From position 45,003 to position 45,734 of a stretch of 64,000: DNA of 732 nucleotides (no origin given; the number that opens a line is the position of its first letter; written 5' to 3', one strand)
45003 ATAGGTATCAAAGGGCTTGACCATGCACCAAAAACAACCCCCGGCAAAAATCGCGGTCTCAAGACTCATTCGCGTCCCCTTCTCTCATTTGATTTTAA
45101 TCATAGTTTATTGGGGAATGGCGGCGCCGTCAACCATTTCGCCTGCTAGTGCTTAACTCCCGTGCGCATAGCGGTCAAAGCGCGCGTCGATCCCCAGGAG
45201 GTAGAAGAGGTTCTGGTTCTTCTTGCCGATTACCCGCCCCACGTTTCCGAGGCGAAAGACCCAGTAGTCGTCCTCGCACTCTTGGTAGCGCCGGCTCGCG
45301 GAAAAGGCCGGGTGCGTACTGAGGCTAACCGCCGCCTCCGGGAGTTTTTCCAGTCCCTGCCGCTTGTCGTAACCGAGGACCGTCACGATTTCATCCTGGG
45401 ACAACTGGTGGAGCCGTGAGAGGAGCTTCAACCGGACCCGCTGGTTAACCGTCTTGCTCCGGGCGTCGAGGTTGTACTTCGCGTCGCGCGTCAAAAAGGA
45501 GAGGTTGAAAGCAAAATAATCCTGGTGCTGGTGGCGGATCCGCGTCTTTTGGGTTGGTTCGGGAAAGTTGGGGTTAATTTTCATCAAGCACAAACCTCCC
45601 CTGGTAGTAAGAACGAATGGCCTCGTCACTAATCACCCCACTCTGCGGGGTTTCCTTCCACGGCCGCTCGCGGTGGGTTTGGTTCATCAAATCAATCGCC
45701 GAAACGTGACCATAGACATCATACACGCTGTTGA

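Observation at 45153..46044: Panacea (DUF4065) antitoxin-like gene overlapping an uncharacterised 143-aa partner: candidate novel PanA-PanT toxin-antitoxin pair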

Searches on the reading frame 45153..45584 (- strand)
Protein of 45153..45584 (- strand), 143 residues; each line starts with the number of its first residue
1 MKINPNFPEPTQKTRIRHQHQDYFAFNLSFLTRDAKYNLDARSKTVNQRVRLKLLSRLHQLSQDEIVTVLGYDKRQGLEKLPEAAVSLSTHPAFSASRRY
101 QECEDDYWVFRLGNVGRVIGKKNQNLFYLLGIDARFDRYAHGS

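Call 6: search_protein_families(library=pfam, proteins=[window:45153-45584:-], max_evalue=1)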
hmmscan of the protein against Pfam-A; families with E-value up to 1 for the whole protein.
window:45153-45584:- (143 aa): 1 family
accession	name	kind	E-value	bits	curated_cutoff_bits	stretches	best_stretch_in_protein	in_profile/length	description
PF23281.1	DAAF9_N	-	0.17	11.6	27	0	96-138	8-51/209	Dynein axonemal assembly factor 9 N-terminal domain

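Call 7: search_protein_families(library=ncbifam, proteins=[window:45153-45584:-], max_evalue=1)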
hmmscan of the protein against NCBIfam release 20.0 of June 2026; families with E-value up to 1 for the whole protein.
window:45153-45584:- (143 aa): 1 family
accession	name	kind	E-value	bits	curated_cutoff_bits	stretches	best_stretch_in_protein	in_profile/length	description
TIGR02092.1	glgD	equivalog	0.071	12.1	236.6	1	10-74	89-151/370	glucose-1-phosphate adenylyltransferase subunit GlgD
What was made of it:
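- On RelE/ParE superfamily (mRNA-interferase branch): No Pfam or NCBIfam hit for the window protein (calls 6, 7).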

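Call 8: search_protein_families(library=phrogs, proteins=[window:45153-45584:-], max_evalue=1)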
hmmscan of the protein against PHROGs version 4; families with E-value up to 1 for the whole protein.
window:45153-45584:- (143 aa): 3 families
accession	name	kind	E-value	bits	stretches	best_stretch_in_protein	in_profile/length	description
phrog_38762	-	unknown function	4e-11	44.2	1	22-141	35-160/162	-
phrog_8366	-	unknown function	0.00038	21.6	1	19-141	30-140/140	-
phrog_3360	-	unknown function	0.075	13.8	1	35-78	77-120/162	-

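Call 9: search_protein_families(library=padloc, proteins=[window:45153-45584:-], max_evalue=1)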
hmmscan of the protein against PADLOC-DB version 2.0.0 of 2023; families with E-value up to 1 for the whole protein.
window:45153-45584:- (143 aa): 0 families

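Call 10: find_homologous_proteins(query=window:45153-45584:-, max_evalue=0.001)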
Query window:45153-45584:- (143 aa): 42 proteins with E <= 0.001 among 68 candidates.
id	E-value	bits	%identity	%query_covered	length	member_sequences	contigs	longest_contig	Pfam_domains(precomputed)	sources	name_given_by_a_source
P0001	1.4e-89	315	99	100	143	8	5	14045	-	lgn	-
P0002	6.9e-64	232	78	92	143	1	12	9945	-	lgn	-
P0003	1.1e-58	215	68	100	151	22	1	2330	-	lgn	-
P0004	1.1e-56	209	65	97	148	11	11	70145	-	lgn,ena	-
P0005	9.9e-56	206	65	100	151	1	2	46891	-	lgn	-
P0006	2.0e-55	205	64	97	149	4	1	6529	-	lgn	-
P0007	1.9e-54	201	63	100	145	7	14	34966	-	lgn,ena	-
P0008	4.9e-54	200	64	100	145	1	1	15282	-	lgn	-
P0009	1.2e-53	199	65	97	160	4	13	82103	-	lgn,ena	-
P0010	3.6e-53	197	62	99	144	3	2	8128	-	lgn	-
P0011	2.4e-52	195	63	99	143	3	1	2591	-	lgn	-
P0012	2.7e-52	194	61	100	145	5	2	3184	-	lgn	-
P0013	3.0e-52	194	60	100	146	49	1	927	-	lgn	-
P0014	3.3e-52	194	66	92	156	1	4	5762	-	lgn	-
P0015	3.4e-52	194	60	100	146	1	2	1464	-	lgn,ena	-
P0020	4.3e-51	191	59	100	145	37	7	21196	-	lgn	-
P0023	1.7e-48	182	59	96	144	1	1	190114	-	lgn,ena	-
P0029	2.9e-39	152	59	79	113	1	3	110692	-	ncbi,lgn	ncbi:MAG: hypothetical protein ACIRZ3_01450 [Limosilactobacillus fermentum]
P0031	1.1e-35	141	68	64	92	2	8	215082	-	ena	-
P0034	1.4e-34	137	47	99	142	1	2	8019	-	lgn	-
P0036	2.6e-32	130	53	83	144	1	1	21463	-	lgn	-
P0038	1.0e-31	128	46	99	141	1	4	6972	-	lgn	-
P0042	1.2e-25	108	42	94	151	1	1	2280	-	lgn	-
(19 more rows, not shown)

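Call 11: search_solved_structures(query=window:45153-45584:-, max_evalue=10)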
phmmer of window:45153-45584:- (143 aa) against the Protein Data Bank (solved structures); distinct sequences matched with E-value up to 10: 2.
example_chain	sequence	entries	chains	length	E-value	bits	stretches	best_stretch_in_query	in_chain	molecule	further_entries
2v78_A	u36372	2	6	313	0.86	13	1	41-127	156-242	FRUCTOKINASE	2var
6gsm_j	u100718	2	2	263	1.4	12.3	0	48-106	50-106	Eukaryotic translation initiation factor 2 subunit alpha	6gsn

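Call 15: find_encoding_contigs(protein=P0004, flank=4000, max_places=6)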
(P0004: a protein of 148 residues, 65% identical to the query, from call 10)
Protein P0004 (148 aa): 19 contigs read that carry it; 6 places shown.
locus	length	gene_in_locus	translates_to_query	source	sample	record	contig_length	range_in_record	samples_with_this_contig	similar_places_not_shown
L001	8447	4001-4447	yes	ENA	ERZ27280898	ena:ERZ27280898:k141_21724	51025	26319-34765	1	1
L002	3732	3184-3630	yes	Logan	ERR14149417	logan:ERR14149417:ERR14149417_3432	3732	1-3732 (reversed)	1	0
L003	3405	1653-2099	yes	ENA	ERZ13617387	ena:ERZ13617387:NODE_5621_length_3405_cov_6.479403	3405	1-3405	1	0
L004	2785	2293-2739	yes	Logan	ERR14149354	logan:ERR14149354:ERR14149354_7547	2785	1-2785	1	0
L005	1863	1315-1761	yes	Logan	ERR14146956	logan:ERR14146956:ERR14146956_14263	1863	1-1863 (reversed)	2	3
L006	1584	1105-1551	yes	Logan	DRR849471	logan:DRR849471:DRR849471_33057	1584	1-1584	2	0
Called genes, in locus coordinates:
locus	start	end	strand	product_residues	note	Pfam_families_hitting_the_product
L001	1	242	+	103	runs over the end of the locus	-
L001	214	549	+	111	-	-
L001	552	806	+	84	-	-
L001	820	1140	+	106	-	-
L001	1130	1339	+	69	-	-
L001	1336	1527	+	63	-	-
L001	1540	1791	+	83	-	-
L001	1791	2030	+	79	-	-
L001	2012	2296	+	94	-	-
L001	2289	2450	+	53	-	-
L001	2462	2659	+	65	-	-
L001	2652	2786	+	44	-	-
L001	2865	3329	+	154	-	-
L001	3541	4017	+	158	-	PF13274:SocA_Panacea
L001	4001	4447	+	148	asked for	-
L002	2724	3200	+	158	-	PF13274:SocA_Panacea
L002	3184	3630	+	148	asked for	-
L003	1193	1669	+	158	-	PF13274:SocA_Panacea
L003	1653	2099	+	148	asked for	-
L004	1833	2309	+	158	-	PF13274:SocA_Panacea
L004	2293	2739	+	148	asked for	-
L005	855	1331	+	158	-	PF13274:SocA_Panacea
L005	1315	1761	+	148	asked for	-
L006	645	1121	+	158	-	PF13274:SocA_Panacea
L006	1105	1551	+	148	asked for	-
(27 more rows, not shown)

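Call 16: find_encoding_contigs(protein=P0023, flank=4000, max_places=3)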
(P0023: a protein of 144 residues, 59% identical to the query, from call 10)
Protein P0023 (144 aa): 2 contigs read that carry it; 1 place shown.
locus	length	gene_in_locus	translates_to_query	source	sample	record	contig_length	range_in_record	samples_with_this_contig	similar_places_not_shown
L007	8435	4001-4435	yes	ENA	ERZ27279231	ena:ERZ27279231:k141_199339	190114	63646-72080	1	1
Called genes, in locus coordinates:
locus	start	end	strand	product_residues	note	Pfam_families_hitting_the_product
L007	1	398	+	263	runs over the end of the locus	PF01695:IstB_IS21, PF00004:AAA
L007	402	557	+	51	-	-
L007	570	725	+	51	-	-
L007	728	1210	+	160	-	PF06356:DUF1064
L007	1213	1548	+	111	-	-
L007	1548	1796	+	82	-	-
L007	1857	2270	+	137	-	-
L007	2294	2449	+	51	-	-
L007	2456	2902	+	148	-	-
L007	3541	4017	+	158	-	PF13274:SocA_Panacea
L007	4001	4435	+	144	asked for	-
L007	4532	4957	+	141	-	PF03592:Terminase_2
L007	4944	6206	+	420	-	PF04466:Terminase_3, PF17288:Terminase_3C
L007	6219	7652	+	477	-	PF05133:SPP1_portal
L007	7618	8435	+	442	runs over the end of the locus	PF04233:Phage_Mu_F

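Call 17: find_encoding_contigs(protein=P0042, flank=3000, max_places=3)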
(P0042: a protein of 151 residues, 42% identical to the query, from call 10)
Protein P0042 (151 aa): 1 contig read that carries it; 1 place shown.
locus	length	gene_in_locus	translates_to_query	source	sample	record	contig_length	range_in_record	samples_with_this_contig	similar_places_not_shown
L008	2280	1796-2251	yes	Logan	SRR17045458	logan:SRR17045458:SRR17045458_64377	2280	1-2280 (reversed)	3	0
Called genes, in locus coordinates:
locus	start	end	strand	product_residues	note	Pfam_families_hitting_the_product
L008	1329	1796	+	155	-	PF13274:SocA_Panacea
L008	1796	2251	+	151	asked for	-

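Call 18: find_encoding_contigs(protein=P0036, flank=3000, max_places=3)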
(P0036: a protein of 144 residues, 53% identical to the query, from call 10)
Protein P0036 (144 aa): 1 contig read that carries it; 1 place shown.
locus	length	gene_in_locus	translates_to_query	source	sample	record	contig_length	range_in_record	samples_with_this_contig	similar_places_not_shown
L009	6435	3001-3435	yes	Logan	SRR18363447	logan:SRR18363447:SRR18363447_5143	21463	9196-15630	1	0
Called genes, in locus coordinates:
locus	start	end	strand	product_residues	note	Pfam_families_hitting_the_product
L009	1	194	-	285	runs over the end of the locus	PF05448:AXE1 (weak), PF01738:DLH, PF05057:DUF676 (weak), PF12146:Hydrolase_4, PF00561:Abhydrolase_1, PF00326:Peptidase_S9, PF03959:FSH1 (weak), PF00561:Abhydrolase_1 (weak), +1 more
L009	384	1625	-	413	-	PF01183:Glyco_hydro_25, PF08924:Rv2525c_GlyHyd-like, PF03217:SlpA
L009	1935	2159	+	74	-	-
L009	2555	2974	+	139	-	PF13274:SocA_Panacea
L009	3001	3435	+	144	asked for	-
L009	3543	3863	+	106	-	PF20434:BD-FAE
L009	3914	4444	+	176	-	PF07859:Abhydrolase_3, PF20434:BD-FAE (weak)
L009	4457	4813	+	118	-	PF03960:ArsC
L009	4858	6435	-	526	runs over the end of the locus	PF00664:ABC_membrane, PF00005:ABC_tran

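Call 19: find_encoding_contigs(protein=P0034, flank=3000, max_places=3)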
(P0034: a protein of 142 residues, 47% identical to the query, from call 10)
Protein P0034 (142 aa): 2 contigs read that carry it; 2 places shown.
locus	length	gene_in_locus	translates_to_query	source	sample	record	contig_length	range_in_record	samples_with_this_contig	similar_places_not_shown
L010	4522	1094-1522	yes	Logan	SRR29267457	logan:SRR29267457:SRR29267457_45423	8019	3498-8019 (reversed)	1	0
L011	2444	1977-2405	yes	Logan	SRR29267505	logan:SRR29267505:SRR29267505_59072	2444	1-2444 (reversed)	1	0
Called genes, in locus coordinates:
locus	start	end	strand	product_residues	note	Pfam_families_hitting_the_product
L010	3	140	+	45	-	?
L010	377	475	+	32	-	-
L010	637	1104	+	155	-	PF13274:SocA_Panacea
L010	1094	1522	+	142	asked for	-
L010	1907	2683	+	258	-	PF19567:CpsB_CapC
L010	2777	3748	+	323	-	PF03816:LytR_cpsA_psr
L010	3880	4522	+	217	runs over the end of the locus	PF02397:Bac_transf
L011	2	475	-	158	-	?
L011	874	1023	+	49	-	-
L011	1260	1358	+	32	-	-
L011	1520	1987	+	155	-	PF13274:SocA_Panacea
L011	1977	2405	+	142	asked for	-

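Call 20: find_encoding_contigs(protein=P0038, flank=3000, max_places=3)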
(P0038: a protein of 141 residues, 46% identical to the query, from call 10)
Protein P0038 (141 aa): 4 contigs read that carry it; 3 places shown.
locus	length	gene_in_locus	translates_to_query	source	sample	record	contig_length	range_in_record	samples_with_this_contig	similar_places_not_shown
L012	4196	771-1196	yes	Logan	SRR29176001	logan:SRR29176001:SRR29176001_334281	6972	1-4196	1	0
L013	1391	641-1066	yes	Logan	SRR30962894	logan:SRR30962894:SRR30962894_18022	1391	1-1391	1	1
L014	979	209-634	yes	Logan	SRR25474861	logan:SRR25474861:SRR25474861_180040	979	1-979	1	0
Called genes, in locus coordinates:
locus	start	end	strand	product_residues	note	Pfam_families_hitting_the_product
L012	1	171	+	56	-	?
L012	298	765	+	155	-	PF13274:SocA_Panacea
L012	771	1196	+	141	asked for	-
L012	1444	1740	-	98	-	-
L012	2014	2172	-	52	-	-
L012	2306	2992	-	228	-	-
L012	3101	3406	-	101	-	-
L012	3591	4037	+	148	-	-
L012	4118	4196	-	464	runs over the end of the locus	PF08706:D5_N (weak), PF19263:DUF5906, PF03288:Pox_D5 (weak)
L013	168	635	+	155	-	PF13274:SocA_Panacea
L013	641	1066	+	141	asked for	-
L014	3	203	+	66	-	?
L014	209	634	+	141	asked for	-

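Call 21: predict_structure(alignment_id=A1)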
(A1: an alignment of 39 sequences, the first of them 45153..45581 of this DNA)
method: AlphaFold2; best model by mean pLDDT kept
length: 142 residues; sequences in the alignment: 39
mean_pLDDT: 87.5   pTM: 0.77
mean pLDDT of the five models: 87.5, 87.0, 85.5, 84.6, 83.4
residues with pLDDT >= 90: 98; 70-90: 23; 50-70: 18; < 50: 3
segments of 3 or more residues with pLDDT < 50: none
pLDDT, mean of each block of 10 residues (from residue 1): 60 63 93 80 90 96 94 94 92 91 96 95 95 90 59
secondary structure, 60 per line:
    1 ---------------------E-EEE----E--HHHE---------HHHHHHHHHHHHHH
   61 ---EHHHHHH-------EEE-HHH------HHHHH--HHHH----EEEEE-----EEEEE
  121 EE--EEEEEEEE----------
elements in order: E24-26 H47-60 H65-70 E78-80 H91-95 H98-101 E106-110 E116-122 E125-132

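Call 24: fold_search(model_id=the predicted structure, library=pdb)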
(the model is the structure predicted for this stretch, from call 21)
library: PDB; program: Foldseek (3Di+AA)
matches with E <= 10: 240; with E <= 0.001: 0
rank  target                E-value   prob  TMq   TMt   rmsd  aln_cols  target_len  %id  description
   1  1wmi_A                3.1e-02  0.98  0.43  0.64   4.7       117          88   17  Crystal structure of archaeal RelE-RelB complex from Pyrococcus horikoshii OT3 (released 2005-03-15)
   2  7xbj_A                3.5e-02  0.90  0.36  0.19   9.8       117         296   14  Txp40, an insecticidal toxin protein from Xenorhabdus nematophila (released 2023-03-29)
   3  7v5y_E                4.0e-02  0.96  0.41  0.61   6.0       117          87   14  Crystal structure of hexameric complex of Sa2YoeB-Sa2YefM toxin-antitoxin from Staphylococcus aureus (released 2021-12-15)
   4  2a6r_C                5.9e-02  0.92  0.41  0.62   4.3       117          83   11  Crystal structure of YoeB under PEG condition (released 2005-08-23)
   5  7xbj_B                6.3e-02  0.85  0.36  0.20   9.4       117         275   14  Txp40, an insecticidal toxin protein from Xenorhabdus nematophila (released 2023-03-29)
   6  7bwf_A                9.2e-02  0.69  0.34  0.48   5.2       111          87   14  YoeB-YefM complex from Staphylococcus aureus (released 2020-05-20)
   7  4mcx_D                9.9e-02  0.80  0.38  0.54   5.7       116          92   10  P. vulgaris HIGBA structure, crystal form 2 (released 2013-12-11)
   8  5ixl_B                1.3e-01  0.30  0.19  0.26  10.7        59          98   15  Structure of P. vulgaris HigB toxin Y91A variant (released 2016-07-20)
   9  9lew_B                1.4e-01  0.69  0.39  0.55   5.8       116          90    7  The crystal structure of DinJ-YafQ complex from Vibrio cholerae (released 2025-07-30)
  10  6l8e_E                1.4e-01  0.60  0.34  0.48   5.2       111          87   14  Crystal structure of heterohexameric YoeB-YefM complex bound to 26bp-DNA (released 2020-09-02)
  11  4mcx_B                1.5e-01  0.75  0.40  0.55   5.1       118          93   10  P. vulgaris HIGBA structure, crystal form 2 (released 2013-12-11)
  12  4mct_D                1.6e-01  0.85  0.36  0.51   3.2        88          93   12  P. vulgaris HIGBA structure, crystal form 1 (released 2013-12-11)
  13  2khe_MODEL_1_A        1.8e-01  0.82  0.43  0.64   5.3       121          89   16  Solution Structure of the Bacterial Toxin Rele from Thermus Thermophilus HB8 (released 2010-03-31)
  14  3oei_C                1.8e-01  0.63  0.37  0.55   5.7       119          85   15  Crystal structure of Mycobacterium tuberculosis RelJK (Rv3357-Rv3358-RelBE3) (released 2011-03-16)
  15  9chl_B                1.9e-01  0.77  0.41  0.59   5.1       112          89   11  P. vulgaris tetrameric HigBA- operator 2 DNA (released 2025-07-02)
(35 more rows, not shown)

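Call 25: fold_search(model_id=the predicted structure, library=viral)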
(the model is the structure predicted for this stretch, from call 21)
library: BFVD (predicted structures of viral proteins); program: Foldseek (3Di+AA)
matches with E <= 10: 326; with E <= 0.001: 0
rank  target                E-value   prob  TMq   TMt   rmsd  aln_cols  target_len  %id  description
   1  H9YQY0                2.6e-02  0.99  0.48  0.65   3.6       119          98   17  (no name in the UniProt tables at hand)
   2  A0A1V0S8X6            2.7e-01  0.12  0.20  0.12  16.3       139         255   15  Uncharacterized protein [Catovirus CTV1]
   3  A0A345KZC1            3.8e-01  0.57  0.43  0.47   9.7       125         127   10  (no name in the UniProt tables at hand)
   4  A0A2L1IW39            7.6e-01  0.30  0.34  0.37   4.9       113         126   12  Uncharacterized protein [Streptomyces phage BillNye]
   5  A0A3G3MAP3            8.1e-01  0.28  0.18  0.26   1.2        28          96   11  Uncharacterized protein [Gordonia phage Octobien14]
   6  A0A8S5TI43            8.7e-01  0.12  0.22  0.19   5.7        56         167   16  Uncharacterized protein [Caudovirales sp. ctu3532]
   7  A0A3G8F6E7            8.7e-01  0.09  0.24  0.19  14.6       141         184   10  (no name in the UniProt tables at hand)
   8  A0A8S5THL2            9.9e-01  0.21  0.36  0.32   8.8       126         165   10  Cytotoxic translational repressor [Myoviridae sp. ctiv53]
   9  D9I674                1.1e+00  0.08  0.27  0.32   8.4       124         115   10  Uncharacterized protein [Acinetobacter phage 133]
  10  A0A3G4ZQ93            1.2e+00  0.01  0.10  0.04   8.1        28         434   18  Ring and ubiquitin domain protein (Fragment) [Barrevirus sp.]
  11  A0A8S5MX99            1.3e+00  0.04  0.21  0.24  13.7       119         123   12  RNA polymerase subunit [Siphoviridae sp. ct91l7]
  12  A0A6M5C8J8            1.4e+00  0.08  0.23  0.25  13.2       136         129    8  (no name in the UniProt tables at hand)
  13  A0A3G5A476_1          1.4e+00  0.12  0.19  0.02   6.6        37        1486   14  ubiquitinyl hydrolase 1 [Harvfovirus sp.]
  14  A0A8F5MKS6            1.4e+00  0.06  0.20  0.12   7.9       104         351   14  DNA pilot protein [Microvirus mar51]
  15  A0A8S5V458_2          1.5e+00  0.06  0.30  0.07   8.8       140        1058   11  PolyVal ADP-Ribosyltransferase [Myoviridae sp. ct8iP21]
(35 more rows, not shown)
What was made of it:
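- Tried and rejected: BFVD (viral) fold search gave one plausible unnamed hit (H9YQY0, E=0.026) and otherwise noise (call 25).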

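Call 26: search_protein_representatives(alignment_id=A1)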
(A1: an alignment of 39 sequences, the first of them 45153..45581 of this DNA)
Query: 39 sequences, 144 profile positions. Proteins with E-value up to 0.001 (for the whole library): 275; up to 1e-10: 75; up to 1e-30: 21. The best 150 are listed.
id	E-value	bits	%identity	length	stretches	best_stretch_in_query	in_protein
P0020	9.4e-70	249.4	-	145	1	1-144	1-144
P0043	3.1e-56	205.6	-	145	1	2-143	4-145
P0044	3.3e-46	173.1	-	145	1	2-144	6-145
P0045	1.6e-41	157.9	-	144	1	13-143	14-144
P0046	4.7e-41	156.4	-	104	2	75-144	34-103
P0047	1.0e-39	152.0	-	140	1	10-143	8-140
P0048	1.2e-39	151.8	-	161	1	10-144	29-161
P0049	7.2e-39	149.3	-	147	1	13-143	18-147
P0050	5.7e-37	143.1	-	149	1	15-143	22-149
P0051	4.8e-36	140.1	-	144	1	6-143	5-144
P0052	6.8e-35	136.4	-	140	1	2-143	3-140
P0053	9.4e-35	135.9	-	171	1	1-107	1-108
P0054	9.8e-34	132.7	-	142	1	6-144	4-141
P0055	9.8e-33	129.4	-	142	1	11-143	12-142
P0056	1.3e-32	129.0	-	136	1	9-143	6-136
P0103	1.2e-12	64.2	-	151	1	7-142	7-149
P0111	1.2e-11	61.0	-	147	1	14-144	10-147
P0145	1.4e-08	51.0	-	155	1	6-144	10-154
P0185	1.4e-06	44.6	-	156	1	15-143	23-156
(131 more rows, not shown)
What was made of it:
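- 45153..45584 (-): panT: 143-aa PanT cluster-T1 protein, the predicted RelE/YoeB-fold endoribonuclease toxin, with all family-conserved residues intact. 42 close clusters (call 10) and 275 representative clusters (call 26).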

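Call 35: list_cluster_members(proteins=[window:45153-45581:-, window:45574-46041:-, P0002, P0004, P0009, P0007, P0020, P0023, P0029, P0031])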
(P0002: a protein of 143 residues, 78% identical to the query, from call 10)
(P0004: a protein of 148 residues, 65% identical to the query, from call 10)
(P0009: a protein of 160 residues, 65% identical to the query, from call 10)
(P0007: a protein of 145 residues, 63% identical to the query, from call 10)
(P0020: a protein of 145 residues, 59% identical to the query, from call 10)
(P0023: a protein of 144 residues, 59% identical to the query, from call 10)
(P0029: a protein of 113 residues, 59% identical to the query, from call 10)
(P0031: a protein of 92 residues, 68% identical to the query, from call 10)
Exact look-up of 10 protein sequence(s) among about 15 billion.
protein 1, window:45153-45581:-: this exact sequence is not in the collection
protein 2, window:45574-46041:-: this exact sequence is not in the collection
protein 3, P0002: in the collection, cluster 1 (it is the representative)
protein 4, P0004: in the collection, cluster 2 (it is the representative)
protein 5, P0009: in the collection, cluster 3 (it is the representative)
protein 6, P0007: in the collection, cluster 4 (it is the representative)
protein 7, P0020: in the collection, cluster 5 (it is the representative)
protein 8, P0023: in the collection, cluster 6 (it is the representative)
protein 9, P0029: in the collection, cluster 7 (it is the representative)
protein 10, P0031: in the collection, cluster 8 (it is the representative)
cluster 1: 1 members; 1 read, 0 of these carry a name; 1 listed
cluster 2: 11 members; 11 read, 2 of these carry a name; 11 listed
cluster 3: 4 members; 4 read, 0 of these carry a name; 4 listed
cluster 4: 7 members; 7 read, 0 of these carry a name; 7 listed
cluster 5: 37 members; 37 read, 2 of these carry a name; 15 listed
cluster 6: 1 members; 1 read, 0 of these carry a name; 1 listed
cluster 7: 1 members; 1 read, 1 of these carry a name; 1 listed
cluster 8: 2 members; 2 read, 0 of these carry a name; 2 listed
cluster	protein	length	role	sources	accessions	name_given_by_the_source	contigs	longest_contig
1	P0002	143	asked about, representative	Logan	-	-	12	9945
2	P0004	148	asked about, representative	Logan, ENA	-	-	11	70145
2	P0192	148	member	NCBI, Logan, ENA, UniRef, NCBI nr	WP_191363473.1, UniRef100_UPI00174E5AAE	hypothetical protein [Limosilactobacillus oris] | hypothetical protein n=1 Tax=Limosilactobacillus oris TaxID=1632 RepID=UPI00174E5AAE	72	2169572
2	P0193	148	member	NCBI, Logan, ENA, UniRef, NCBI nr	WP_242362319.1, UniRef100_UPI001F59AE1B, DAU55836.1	hypothetical protein [Limosilactobacillus antri] | hypothetical protein n=1 Tax=Limosilactobacillus antri TaxID=227943 RepID=UPI001F59AE1B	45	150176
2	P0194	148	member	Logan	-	-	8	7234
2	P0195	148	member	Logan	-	-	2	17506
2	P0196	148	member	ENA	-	-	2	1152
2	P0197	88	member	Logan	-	-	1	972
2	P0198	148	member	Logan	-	-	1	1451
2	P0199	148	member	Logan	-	-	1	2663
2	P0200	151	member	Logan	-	-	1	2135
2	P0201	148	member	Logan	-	-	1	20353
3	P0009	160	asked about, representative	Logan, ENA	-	-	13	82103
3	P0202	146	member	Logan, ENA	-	-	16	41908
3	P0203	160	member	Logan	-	-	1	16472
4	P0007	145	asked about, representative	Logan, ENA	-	-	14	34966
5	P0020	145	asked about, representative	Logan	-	-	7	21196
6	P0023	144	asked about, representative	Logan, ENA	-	-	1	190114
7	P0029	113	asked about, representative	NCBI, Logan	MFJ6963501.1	MAG: hypothetical protein ACIRZ3_01450 [Limosilactobacillus fermentum]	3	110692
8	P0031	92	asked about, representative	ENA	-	-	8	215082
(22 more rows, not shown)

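Call 39: search_solved_structures(query=A2, max_evalue=10, show_alignments=2)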
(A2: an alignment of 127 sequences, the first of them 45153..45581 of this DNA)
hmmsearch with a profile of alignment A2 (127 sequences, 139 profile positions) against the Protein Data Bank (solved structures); distinct sequences matched with E-value up to 10: 2.
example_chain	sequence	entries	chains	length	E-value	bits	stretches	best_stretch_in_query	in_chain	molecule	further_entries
6eu9_A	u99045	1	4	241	0.29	14.6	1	27-72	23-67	Retinoic acid receptor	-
6u1s_A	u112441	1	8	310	1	12.9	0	36-84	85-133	de novo designed 16-helix transmembrane nanopore, TMHC8_R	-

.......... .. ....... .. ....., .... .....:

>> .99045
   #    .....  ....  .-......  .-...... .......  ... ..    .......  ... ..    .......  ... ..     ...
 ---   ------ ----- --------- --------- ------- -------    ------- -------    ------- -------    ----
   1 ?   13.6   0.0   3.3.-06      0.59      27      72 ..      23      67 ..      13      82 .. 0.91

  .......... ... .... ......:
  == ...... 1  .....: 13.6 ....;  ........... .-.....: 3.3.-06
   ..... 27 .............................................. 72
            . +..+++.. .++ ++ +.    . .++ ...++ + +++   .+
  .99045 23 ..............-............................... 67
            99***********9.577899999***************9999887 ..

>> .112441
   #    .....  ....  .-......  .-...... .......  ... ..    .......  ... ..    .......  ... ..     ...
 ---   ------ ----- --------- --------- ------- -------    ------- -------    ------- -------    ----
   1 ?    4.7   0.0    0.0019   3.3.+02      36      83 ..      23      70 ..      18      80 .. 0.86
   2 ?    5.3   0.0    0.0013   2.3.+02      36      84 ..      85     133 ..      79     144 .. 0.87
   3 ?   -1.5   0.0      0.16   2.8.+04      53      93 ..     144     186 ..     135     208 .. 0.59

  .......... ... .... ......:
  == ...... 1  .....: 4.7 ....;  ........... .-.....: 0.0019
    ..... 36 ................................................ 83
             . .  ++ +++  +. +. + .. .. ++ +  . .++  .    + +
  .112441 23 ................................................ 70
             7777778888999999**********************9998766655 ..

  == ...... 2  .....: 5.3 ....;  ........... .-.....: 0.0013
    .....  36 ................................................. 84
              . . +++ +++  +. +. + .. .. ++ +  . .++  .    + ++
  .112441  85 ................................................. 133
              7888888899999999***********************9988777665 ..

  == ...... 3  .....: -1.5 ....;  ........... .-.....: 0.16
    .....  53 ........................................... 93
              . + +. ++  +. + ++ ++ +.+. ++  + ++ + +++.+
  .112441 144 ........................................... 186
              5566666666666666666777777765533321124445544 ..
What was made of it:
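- Tried and rejected: Pfam, NCBIfam and PADLOC gave only noise (calls 6, 7, 9). phmmer and a 127-sequence profile against PDB sequences gave nothing relevant (calls 11, 39).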
